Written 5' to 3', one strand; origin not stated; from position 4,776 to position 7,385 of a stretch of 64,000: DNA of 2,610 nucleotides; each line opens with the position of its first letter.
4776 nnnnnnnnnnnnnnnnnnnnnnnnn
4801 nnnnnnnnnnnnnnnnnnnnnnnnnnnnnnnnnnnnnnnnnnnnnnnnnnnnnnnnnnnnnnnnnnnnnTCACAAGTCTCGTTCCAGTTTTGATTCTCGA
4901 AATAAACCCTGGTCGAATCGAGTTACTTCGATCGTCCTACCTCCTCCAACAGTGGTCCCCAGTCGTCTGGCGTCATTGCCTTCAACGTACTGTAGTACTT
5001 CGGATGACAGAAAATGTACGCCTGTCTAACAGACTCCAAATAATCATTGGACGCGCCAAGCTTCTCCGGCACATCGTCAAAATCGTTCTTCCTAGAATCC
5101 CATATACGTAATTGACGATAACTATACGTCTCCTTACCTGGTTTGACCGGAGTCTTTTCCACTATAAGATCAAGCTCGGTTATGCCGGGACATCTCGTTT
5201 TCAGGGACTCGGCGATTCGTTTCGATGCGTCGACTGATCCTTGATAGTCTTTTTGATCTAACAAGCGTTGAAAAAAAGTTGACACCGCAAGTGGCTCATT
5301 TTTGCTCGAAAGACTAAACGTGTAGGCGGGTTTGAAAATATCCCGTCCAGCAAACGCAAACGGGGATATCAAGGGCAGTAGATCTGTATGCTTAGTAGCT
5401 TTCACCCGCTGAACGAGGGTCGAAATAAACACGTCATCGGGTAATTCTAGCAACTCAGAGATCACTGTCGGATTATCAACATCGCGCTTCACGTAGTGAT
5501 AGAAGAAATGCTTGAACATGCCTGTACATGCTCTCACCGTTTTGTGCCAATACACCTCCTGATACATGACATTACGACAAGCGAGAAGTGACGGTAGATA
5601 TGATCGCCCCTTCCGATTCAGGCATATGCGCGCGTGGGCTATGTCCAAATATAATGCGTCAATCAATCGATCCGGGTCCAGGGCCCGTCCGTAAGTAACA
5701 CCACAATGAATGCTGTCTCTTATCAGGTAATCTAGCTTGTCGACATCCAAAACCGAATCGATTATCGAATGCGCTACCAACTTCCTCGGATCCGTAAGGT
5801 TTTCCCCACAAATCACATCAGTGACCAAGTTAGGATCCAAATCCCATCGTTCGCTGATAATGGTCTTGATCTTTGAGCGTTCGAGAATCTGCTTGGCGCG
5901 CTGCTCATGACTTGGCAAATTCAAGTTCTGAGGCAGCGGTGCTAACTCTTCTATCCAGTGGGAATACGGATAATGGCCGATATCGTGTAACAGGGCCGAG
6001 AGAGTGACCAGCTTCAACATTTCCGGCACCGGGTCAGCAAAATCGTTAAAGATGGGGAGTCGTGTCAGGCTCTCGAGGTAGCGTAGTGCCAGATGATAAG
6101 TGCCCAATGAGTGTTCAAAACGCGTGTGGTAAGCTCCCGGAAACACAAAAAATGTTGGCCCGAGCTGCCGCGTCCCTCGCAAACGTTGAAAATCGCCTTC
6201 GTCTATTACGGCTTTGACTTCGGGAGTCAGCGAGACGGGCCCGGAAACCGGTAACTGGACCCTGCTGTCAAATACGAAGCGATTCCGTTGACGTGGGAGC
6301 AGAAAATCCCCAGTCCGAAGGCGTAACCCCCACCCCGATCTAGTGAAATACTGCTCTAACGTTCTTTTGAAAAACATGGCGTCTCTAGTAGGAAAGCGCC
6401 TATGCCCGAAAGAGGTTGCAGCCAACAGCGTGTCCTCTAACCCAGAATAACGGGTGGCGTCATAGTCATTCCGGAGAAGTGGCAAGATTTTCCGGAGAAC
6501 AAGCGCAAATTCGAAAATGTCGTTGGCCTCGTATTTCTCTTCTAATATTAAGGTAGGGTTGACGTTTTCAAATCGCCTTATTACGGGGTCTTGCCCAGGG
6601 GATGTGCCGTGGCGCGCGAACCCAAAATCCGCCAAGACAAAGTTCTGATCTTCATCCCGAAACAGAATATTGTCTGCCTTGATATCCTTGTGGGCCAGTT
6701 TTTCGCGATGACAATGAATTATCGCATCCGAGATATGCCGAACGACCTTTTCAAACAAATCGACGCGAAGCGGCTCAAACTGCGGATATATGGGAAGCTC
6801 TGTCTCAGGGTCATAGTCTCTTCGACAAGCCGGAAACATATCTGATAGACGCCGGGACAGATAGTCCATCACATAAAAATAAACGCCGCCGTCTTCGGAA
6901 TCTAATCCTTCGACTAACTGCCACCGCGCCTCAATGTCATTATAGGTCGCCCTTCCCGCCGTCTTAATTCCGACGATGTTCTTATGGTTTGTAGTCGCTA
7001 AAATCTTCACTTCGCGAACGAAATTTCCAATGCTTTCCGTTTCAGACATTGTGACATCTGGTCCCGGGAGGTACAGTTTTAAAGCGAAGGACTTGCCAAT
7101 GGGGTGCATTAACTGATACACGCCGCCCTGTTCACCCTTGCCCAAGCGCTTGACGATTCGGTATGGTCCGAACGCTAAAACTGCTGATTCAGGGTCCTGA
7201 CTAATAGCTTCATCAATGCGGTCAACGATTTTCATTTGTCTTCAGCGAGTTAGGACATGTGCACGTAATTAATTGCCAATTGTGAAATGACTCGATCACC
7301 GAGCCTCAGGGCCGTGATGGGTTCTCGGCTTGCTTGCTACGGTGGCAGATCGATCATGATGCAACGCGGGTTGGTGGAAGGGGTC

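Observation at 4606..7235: Ser/Thr kinase fused to a SAMHD1-type HD dNTPase domain on an AT-richer insert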

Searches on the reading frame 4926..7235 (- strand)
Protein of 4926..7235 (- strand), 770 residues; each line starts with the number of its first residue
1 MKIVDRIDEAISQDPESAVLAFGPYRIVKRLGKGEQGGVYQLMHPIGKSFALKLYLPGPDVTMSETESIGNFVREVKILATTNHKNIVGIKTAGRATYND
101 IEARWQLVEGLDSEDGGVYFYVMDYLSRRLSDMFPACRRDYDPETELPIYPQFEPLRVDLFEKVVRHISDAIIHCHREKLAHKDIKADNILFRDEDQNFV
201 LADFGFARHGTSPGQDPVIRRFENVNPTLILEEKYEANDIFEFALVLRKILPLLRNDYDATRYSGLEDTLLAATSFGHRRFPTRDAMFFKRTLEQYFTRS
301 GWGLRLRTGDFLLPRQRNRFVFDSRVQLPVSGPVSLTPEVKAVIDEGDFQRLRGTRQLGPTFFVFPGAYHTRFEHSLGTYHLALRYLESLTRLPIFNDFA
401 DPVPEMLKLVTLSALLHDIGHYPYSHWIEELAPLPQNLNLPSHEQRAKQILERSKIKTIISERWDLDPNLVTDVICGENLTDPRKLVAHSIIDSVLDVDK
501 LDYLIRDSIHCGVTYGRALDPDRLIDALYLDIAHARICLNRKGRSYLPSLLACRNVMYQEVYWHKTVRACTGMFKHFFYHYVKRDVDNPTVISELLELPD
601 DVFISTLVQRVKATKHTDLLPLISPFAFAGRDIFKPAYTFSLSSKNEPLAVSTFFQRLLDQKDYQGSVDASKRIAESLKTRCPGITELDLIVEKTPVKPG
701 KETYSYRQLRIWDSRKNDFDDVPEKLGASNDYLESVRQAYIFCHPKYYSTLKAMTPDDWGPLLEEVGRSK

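Call 3: search_protein_families(library=pfam, proteins=[window:4926-7235:-], max_evalue=0.01)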
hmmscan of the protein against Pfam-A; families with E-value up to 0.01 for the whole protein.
window:4926-7235:- (770 aa): 4 families
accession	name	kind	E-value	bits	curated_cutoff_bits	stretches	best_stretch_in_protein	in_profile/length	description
PF00069.31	Pkinase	-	1.6e-19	70.7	31.7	1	25-219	1-158/263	Protein kinase domain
PF01966.28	HD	-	1.4e-10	41.9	22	1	372-504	1-113/116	HD domain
PF07714.23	PK_Tyr_Ser-Thr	-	3.5e-08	33.5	23.1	1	27-247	3-194/258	Protein tyrosine and serine/threonine kinase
PF19276.4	HD_assoc_2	-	3.5e-05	23.8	23.1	1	520-614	2-91/222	HD associated region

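Call 4: search_protein_families(library=padloc, proteins=[window:4926-7235:-], max_evalue=0.01)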
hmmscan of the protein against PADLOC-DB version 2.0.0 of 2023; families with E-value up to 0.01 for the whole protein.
window:4926-7235:- (770 aa): 34 families (the best 25 are shown)
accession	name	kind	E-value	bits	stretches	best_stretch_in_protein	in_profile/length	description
PDLC04138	mad6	-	1.8e-17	61.5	1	8-213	35-206/659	mads_6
PDLC04053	PD-T4-6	-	1.2e-16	59.1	2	162-251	113-205/311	-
PDLC03920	MkoA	-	1.2e-16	58.2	1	34-256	18-222/1112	-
PDLC04054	PD-T4-6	-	6e-16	56.8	2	163-209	115-160/347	-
PDLC04042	PD-T4-6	-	1.3e-13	49.3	2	163-213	113-162/292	-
PDLC04047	PD-T4-6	-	1.8e-13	48.3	2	21-96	8-82/327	-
PDLC04041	PD-T4-6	-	8.6e-11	39.7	2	21-97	26-100/443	-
PDLC04060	PD-T4-6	-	1e-10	39.2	1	163-209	112-157/486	-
PDLC04044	PD-T4-6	-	1.3e-10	38.9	1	172-212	151-191/372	-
PDLC04051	PD-T4-6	-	1.7e-10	38.5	1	166-212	144-189/476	-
PDLC04059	PD-T4-6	-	5.2e-10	37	1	159-214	110-165/433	-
PDLC04043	PD-T4-6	-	5.3e-10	36.9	2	165-247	121-207/452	-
PDLC04048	PD-T4-6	-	1.5e-09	35.7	2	153-208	105-159/354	-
PDLC04057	PD-T4-6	-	3.7e-09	34.1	1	163-209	112-157/443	-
PDLC04064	PD-T4-6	-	5.7e-09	33.4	1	22-90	19-85/369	-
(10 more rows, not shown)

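Call 5: search_protein_families(library=ncbifam, proteins=[window:4926-7235:-], max_evalue=0.01)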
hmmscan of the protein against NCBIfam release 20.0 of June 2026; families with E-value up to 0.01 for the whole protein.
window:4926-7235:- (770 aa): 10 families
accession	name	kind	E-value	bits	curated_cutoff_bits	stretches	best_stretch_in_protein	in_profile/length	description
NF047741.1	antiphage_MADS6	equivalog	9.3e-14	50.9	460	2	24-112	496-578/612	methylation-associated defense system protein kinase MAD6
NF033483.0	PknB_PASTA_kin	equivalog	7.7e-10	38.4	450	1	155-209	103-156/563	Stk1 family PASTA domain-containing Ser/Thr kinase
NF052427.1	StpK7MSMEG_1200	equivalog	6.3e-09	34.8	900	1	154-214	103-162/601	serine/threonine protein kinase StpK7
NF038151.1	lanthi_synth_III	equivalog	8.3e-05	21.2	575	1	161-213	338-389/833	class III lanthionine synthetase LanKC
TIGR03724.2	arch_bud32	equivalog_domain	0.00015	21.4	125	1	162-210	86-134/193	KEOPS complex kinase/ATPase Bud32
NF002475.0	PRK01723.1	equivalog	0.00033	19.7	142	1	162-208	146-191/241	3-deoxy-D-manno-octulosonic acid kinase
TIGR01353.1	dGTP_triPase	subfamily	0.00095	18.8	152.35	1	368-429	35-94/389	dGTP triphosphohydrolase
NF011460.0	PRK14879.1-1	equivalog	0.0039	16.3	199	1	159-210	109-160/232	Kae1-associated kinase Bud32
NF007174.0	PRK09605.1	equivalog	0.0039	15.7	447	1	162-210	430-476/535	bifunctional N(6)-L-threonylcarbamoyladenine synthase/serine/threonine protein kinase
NF003701.1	PRK05318.1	subfamily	0.0085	15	383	0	369-426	51-107/426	anti-phage deoxyguanosine triphosphatase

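Call 7: find_homologous_proteins(query=window:4926-7235:-, max_evalue=0.001)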
Query window:4926-7235:- (770 aa): 680 proteins with E <= 0.001 among 8000 candidates; the best 120 are listed.
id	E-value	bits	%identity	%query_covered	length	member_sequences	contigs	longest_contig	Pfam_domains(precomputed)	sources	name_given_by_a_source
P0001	0.0e+0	1789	100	100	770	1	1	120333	PF07714.24,PF00069.32,PF01966.29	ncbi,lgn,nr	ncbi:MAG TPA: HD domain-containing protein [Chthoniobacterales bacterium]|nr:HD domain-containing pr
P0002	0.0e+0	1204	67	100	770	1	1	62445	PF07714.24,PF00069.32,PF01966.29,PF19276.5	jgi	jgi:HD superfamily phosphohydrolase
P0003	5.4e-296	1002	57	99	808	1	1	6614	PF07714.24,PF00069.32,PF01966.29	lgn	-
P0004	2.9e-282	957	56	100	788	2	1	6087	PF07714.24,PF00069.32,PF01966.29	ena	-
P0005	5.1e-211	721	43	100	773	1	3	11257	PF07714.24,PF00069.32,PF01966.29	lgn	-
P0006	1.3e-208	713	44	97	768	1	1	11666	PF07714.24,PF00069.32,PF01966.29,PF19276.5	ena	-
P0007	1.4e-207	710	45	98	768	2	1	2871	PF07714.24,PF00069.32,PF01966.29,PF19276.5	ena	-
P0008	5.3e-206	705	45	96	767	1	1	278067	PF07714.24,PF00069.32,PF01966.29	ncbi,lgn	-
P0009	1.3e-205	704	43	98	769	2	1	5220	PF07714.24,PF00069.32,PF01966.29,PF19276.5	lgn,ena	-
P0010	1.8e-204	700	43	98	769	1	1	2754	PF07714.24,PF00069.32,PF01966.29,PF19276.5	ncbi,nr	ncbi:Serine/threonine-protein kinase PknD [uncultured archaeon]|nr:Serine/threonine-protein kinase P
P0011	4.3e-202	692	43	99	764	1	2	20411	PF07714.24,PF00069.32,PF01966.29,PF19276.5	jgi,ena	jgi:HD superfamily phosphohydrolase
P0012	8.7e-202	691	44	98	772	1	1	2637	PF07714.24,PF00069.32,PF01966.29,PF19276.5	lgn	-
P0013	7.0e-201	688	42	98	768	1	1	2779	PF07714.24,PF00069.32,PF01966.29,PF19276.5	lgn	-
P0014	8.3e-200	684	43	98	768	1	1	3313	PF07714.24,PF00069.32,PF01966.29,PF19276.5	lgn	-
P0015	1.9e-197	677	42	98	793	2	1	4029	PF07714.24,PF00069.32,PF01966.29,PF19276.5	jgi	-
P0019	3.4e-193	662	43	98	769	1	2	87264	PF07714.24,PF00069.32,PF01966.29,PF19276.5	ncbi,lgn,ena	ncbi:MAG: HD domain-containing protein [Bacteroidota bacterium]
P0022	1.7e-191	657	42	99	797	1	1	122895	PF07714.24,PF00069.32,PF01966.29,PF19276.5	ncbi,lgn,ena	-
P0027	3.5e-189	649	42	98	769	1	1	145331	PF07714.24,PF00069.32,PF01966.29,PF19276.5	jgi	-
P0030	8.5e-187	641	41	98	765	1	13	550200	PF07714.24,PF00069.32,PF01966.29,PF19276.5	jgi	jgi:uncharacterized protein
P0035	8.7e-185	635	42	96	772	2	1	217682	PF07714.24,PF00069.32,PF01966.29,PF19276.5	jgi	-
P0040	6.1e-182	625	40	99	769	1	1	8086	PF07714.24,PF00069.32,PF01966.29,PF19276.5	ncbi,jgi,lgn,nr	ncbi:MAG: protein kinase [Treponema sp.]|jgi:HD superfamily phosphohydrolase/tRNA A-37 threonylcarba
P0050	4.8e-178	612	42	98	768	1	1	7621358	PF07714.24,PF00069.32,PF01966.29,PF19276.5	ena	-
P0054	6.4e-174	599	41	100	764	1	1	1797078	PF07714.24,PF00069.32,PF01966.29,PF19276.5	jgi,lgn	jgi:HD superfamily phosphohydrolase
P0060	4.1e-172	593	40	97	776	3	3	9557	PF07714.24,PF00069.32,PF01966.29,PF19276.5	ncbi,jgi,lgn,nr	ncbi:MAG: HD domain-containing protein [Desulfobacteraceae bacterium]|nr:HD domain-containing protei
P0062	1.6e-170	588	40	96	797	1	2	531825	PF07714.24,PF00069.32,PF01966.29,PF19276.5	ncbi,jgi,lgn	jgi:HD superfamily phosphohydrolase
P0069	9.0e-168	578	38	99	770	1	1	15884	PF07714.24,PF00069.32,PF01966.29,PF19276.5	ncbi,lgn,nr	ncbi:MAG: HD domain-containing protein [Promethearchaeota archaeon]|nr:MAG: HD domain-containing pro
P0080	1.7e-157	544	39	98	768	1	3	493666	PF07714.24,PF00069.32,PF01966.29,PF19276.5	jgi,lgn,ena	-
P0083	3.0e-157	544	38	99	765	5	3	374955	PF07714.24,PF00069.32,PF01966.29,PF19276.5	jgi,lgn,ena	jgi:HD superfamily phosphohydrolase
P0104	6.5e-143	496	36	98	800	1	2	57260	PF07714.24,PF00069.32,PF01966.29,PF19276.5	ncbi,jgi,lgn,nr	ncbi:MAG: HD domain-containing protein [Candidatus Marinimicrobia bacterium]|nr:HD domain-containing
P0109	1.2e-140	489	36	98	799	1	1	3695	PF07714.24,PF00069.32,PF01966.29,PF19276.5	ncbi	ncbi:MAG: protein kinase domain-containing protein [Candidatus Heimdallarchaeaceae archaeon]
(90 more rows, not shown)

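Call 10: find_encoding_contigs(protein=P0002, flank=8000, max_places=3)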
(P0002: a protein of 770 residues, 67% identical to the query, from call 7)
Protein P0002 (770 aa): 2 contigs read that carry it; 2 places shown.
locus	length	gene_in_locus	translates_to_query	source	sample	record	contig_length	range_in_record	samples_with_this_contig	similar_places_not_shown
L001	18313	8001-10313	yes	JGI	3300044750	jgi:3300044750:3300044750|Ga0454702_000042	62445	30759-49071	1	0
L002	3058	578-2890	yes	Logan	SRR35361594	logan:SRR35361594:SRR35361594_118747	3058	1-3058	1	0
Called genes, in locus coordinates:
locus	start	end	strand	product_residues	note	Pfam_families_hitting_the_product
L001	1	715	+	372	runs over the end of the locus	PF04055:Radical_SAM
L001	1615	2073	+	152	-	-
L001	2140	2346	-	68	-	-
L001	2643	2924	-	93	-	-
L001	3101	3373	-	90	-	-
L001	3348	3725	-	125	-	PF15943:YdaS_toxin (faint)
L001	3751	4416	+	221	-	-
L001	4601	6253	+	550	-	-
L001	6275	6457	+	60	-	-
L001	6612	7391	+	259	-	-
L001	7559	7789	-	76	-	-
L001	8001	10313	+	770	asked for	PF00069:Pkinase, PF07714:PK_Tyr_Ser-Thr, PF01966:HD, PF19276:HD_assoc_2 (weak)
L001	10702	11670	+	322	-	PF03767:Acid_phosphat_B, PF13344:Hydrolase_6 (weak)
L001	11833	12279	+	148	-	-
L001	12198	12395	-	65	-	-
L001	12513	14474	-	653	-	PF01483:P_proprotein (faint)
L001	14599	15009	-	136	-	-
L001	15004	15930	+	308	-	-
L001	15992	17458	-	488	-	PF01483:P_proprotein (faint)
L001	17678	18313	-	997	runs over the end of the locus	PF26549:Tricorn_N, PF26550:Tricorn_2nd, PF00930:DPPIV_N (faint), PF07676:PD40, PF25174:Beta-prop_THOC3 (faint), PF07676:PD40, PF26549:Tricorn_N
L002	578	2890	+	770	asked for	PF00069:Pkinase, PF07714:PK_Tyr_Ser-Thr, PF01966:HD, PF19276:HD_assoc_2 (weak)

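Call 11: find_encoding_contigs(protein=P0008, flank=8000, max_places=2)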
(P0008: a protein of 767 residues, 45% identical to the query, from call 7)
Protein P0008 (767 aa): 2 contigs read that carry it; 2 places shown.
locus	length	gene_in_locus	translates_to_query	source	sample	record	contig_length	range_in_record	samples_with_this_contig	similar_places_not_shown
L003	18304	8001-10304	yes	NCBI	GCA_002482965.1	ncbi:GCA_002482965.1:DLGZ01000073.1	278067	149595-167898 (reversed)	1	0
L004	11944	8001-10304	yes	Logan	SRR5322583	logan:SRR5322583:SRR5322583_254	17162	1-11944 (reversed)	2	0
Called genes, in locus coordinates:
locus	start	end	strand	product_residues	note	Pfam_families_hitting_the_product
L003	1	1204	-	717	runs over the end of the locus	-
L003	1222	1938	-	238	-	PF20772:TACO1_YebC_N, PF01709:Transcrip_reg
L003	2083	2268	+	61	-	-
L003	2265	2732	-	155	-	PF06725:3D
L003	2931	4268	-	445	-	PF06739:SBBP (weak)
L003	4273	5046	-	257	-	PF07978:NIPSNAP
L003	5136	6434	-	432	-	-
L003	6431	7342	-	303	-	PF00326:Peptidase_S9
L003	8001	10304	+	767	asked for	PF00069:Pkinase, PF07714:PK_Tyr_Ser-Thr, PF01966:HD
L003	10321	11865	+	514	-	PF00149:Metallophos (weak)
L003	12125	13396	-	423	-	PF00425:Chorismate_bind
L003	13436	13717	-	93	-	-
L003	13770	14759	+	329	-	-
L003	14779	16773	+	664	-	PF03781:FGE-sulfatase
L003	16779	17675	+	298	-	-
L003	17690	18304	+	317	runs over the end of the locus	PF20434:BD-FAE, PF07859:Abhydrolase_3, PF00326:Peptidase_S9 (faint)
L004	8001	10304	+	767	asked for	PF00069:Pkinase, PF07714:PK_Tyr_Ser-Thr, PF01966:HD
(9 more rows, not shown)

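Call 12: find_encoding_contigs(protein=P0019, flank=8000, max_places=2)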
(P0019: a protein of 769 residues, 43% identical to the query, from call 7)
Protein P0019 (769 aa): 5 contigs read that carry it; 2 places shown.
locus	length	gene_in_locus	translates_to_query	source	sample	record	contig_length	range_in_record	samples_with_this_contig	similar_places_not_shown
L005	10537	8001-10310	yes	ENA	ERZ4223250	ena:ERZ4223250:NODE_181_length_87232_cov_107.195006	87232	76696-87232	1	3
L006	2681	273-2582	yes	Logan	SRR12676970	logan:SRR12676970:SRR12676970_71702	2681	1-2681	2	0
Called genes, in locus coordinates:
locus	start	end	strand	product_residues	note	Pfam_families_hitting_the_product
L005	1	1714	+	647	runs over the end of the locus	PF17900:Peptidase_M1_N, PF01433:Peptidase_M1, PF18962:Por_Secre_tail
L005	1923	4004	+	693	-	PF26766:Choice_anch_L, PF19081:Ig_7 (faint), PF13585:CHU_C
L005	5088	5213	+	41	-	-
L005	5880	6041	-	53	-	-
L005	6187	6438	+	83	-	PF02384:N6_Mtase (weak)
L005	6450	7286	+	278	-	PF02498:Bro-N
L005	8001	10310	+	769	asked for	PF00069:Pkinase, PF07714:PK_Tyr_Ser-Thr, PF01966:HD, PF19276:HD_assoc_2 (weak)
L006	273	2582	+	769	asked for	PF00069:Pkinase, PF07714:PK_Tyr_Ser-Thr, PF01966:HD, PF19276:HD_assoc_2 (weak)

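Call 13: find_encoding_contigs(protein=P0054, flank=8000, max_places=2)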
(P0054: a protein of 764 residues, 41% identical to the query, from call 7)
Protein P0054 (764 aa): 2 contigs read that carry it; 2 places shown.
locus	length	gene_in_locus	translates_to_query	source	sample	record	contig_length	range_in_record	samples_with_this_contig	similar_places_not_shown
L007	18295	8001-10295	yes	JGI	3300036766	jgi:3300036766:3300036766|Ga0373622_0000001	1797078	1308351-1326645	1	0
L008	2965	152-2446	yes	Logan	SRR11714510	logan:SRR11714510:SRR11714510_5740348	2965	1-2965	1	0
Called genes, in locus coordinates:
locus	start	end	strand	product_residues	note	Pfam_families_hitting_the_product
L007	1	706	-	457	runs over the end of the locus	PF00291:PALP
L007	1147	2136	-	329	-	PF00579:tRNA-synt_1b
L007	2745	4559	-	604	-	PF00664:ABC_membrane, PF00005:ABC_tran, PF02463:SMC_N (faint)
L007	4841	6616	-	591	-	PF00664:ABC_membrane, PF00005:ABC_tran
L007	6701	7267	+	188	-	-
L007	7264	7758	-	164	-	PF00186:DHFR_1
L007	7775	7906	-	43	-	-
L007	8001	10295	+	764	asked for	PF00069:Pkinase, PF07714:PK_Tyr_Ser-Thr, PF01966:HD, PF19276:HD_assoc_2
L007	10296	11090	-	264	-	PF00303:Thymidylat_synt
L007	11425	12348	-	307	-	PF06574:FAD_syn, PF01687:Flavokinase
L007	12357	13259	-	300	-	PF01509:TruB_N, PF16198:TruB_C_2, PF09142:TruB_C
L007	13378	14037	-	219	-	PF02272:DHHA1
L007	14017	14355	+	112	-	-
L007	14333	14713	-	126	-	PF02033:RBFA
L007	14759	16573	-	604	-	PF04760:IF2_N, PF00025:Arf (weak), PF00009:GTP_EFTU, PF00071:Ras (faint), PF01926:MMR_HSR1, PF22042:EF-G_D2, PF11987:IF-2, PF03144:GTP_EFTU_D2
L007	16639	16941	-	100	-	PF04296:YlxR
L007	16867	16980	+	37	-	-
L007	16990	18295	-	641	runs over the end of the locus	PF08529:NusA_N, PF00575:S1 (weak), PF13184:KH_NusA_1st, PF26594:KH_NusA_2nd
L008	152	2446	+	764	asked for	PF00069:Pkinase, PF07714:PK_Tyr_Ser-Thr, PF01966:HD, PF19276:HD_assoc_2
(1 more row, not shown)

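Call 22: find_related_loci(query=A1, collection=genome_contigs, flank=10000)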
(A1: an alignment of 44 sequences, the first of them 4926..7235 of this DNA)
Query A1 (770 aa) in genome_contigs; peptide patterns used: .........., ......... (x = any residue, [..] = any of these).
600 stretches matched a pattern (row limit reached: there are more); 599 encode a relative of the query (tblastn E <= 1e-3); the best 80 are kept; 80 distinct loci.
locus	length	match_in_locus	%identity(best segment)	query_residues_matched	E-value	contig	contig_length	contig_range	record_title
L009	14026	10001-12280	42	1-757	0e+0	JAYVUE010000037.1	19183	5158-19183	MAG: Chitinophagaceae bacterium isolate GL74_UP_metabinner_18 GL74_UP_metabinner_18_36, whole genome shotgun sequence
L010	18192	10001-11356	49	300-755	3e-143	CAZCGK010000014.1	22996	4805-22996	MAG TPA_asm: uncultured archaeon isolate binchicken_co6_226 genome assembly, contig: NODE_2043_length_22996_cov_9.146158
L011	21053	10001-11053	36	326-696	4e-61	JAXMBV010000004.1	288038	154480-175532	MAG: Planctomycetaceae bacterium isolate STL-PLA45 C4.2.fa-4, whole genome shotgun sequence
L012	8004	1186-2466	34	326-757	2e-58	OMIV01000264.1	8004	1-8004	Planctomycetaceae bacterium isolate AM_0621 genome assembly, contig: DGE0002AM2008_1_151014, whole genome shotgun sequen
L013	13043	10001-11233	33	326-754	7e-58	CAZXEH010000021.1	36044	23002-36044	MAG TPA_asm: uncultured Caldisericales bacterium isolate binchicken_co20_338 genome assembly, contig: NODE_2570_length_3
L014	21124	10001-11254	34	326-764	7e-58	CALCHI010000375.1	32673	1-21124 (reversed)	MAG TPA_asm: uncultured Planctomycetaceae bacterium isolate ERR598947_bin.29_CONCOCT_v1.1_MAG genome assembly, contig: E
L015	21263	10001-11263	33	324-766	9e-56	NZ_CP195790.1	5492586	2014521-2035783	Planctomicrobium sp. SH527 chromosome, complete genome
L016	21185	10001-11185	35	326-726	5e-55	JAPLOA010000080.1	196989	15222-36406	MAG: Planctomycetales bacterium isolate LacPavin_0920_WC12_MAG_54_15 LacPavin_0920_WC12_scaffold_653661, whole genome sh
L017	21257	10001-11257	32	326-766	5e-55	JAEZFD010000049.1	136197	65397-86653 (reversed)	MAG: Planctomycetota bacterium isolate OH_CBrB_38 k127_241050, whole genome shotgun sequence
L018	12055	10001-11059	35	324-696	1e-54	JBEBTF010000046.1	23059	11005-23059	MAG: Planctomicrobium piriforme isolate T2.bin.170 NODE_7325_length_23059_cov_36.768605, whole genome shotgun sequence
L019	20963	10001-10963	39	326-641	2e-54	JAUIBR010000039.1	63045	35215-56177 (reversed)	MAG: bacterium isolate 6_bin.52 NODE_640_length_63045_cov_1.527925, whole genome shotgun sequence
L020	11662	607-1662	34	326-696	2e-54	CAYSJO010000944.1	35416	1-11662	MAG TPA_asm: uncultured Planctomycetaceae bacterium isolate SRP092796_co2_741 genome assembly, contig: k141_1124106, who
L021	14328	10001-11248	32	324-758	4e-54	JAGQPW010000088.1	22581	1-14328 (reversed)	MAG: Planctomycetaceae bacterium isolate HKST-UBA50 NODE_88_length_22581_cov_9.048836, whole genome shotgun sequence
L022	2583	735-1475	42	326-578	9e-55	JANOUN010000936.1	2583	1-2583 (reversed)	MAG: Planctomycetota bacterium isolate VAR_39_metabat_103_sub VAR_39_k141_3933344, whole genome shotgun sequence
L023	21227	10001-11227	33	326-753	4e-53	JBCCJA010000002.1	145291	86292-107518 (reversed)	MAG: Planctomycetota bacterium isolate P01_C01_bin.102 k141_715420_length_145291_cov_17.1571, whole genome shotgun seque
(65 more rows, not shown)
